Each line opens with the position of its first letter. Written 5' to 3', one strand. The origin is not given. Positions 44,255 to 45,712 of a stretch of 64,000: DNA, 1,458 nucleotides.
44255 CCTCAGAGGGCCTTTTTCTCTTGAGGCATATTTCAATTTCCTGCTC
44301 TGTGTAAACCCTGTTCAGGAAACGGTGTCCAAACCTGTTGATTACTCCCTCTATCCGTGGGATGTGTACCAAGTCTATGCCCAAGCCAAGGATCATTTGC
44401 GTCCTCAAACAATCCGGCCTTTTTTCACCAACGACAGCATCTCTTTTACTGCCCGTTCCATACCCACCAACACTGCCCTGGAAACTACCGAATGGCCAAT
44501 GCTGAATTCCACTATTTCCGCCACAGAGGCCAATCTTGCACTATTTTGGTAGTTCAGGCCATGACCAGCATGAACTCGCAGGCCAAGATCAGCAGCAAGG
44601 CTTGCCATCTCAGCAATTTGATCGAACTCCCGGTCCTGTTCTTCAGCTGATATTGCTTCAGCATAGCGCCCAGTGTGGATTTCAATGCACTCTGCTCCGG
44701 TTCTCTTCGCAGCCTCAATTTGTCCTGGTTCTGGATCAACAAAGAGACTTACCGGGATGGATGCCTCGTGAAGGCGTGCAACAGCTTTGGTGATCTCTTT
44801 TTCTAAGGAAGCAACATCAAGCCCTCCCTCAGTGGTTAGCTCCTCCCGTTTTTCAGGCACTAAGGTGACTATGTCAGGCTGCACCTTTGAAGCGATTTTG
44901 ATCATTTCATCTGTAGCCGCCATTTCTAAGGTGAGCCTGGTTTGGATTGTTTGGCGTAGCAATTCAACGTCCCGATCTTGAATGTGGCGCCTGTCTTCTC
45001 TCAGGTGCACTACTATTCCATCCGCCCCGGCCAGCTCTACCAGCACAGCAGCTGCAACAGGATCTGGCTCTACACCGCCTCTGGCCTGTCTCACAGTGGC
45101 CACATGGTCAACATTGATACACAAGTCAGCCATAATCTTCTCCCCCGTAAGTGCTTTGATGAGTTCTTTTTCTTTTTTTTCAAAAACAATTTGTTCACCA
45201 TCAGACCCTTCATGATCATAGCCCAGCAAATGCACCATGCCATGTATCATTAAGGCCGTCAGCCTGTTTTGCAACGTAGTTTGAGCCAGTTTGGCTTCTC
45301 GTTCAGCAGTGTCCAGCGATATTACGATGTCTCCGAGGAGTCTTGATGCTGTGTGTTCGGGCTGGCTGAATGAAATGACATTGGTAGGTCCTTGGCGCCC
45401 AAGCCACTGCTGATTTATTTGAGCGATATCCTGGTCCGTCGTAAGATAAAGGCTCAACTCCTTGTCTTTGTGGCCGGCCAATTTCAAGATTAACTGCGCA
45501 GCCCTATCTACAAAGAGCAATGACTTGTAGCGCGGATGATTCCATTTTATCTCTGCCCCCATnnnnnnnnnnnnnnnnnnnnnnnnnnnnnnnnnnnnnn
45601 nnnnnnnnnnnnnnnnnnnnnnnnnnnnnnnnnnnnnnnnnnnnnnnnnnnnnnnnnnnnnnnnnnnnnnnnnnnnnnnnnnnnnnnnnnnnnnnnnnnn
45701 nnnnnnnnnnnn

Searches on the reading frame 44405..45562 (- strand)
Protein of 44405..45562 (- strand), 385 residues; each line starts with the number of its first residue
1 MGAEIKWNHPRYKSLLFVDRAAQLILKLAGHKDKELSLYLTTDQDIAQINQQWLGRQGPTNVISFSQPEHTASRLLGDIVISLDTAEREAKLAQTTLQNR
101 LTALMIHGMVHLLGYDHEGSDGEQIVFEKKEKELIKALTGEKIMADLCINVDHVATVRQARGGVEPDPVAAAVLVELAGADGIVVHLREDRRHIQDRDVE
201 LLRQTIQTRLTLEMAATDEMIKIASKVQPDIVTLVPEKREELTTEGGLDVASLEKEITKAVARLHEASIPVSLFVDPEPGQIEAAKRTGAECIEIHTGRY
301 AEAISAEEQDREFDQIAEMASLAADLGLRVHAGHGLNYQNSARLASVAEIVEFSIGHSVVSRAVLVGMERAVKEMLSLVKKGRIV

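Call 71: search_protein_families(library=pfam, max_evalue=0.00001, proteins=[window:44405-45562:-])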
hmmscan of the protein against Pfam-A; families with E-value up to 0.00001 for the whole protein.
window:44405-45562:- (385 aa): 2 families
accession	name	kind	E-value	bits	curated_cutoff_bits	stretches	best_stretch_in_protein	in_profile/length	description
PF03740.19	PdxJ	-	1.1e-98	329.5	24.5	1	147-378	2-233/234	Pyridoxal phosphate biosynthesis protein PdxJ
PF02130.23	YbeY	-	2.3e-30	105.6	25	1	21-136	14-127/129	Endoribonuclease YbeY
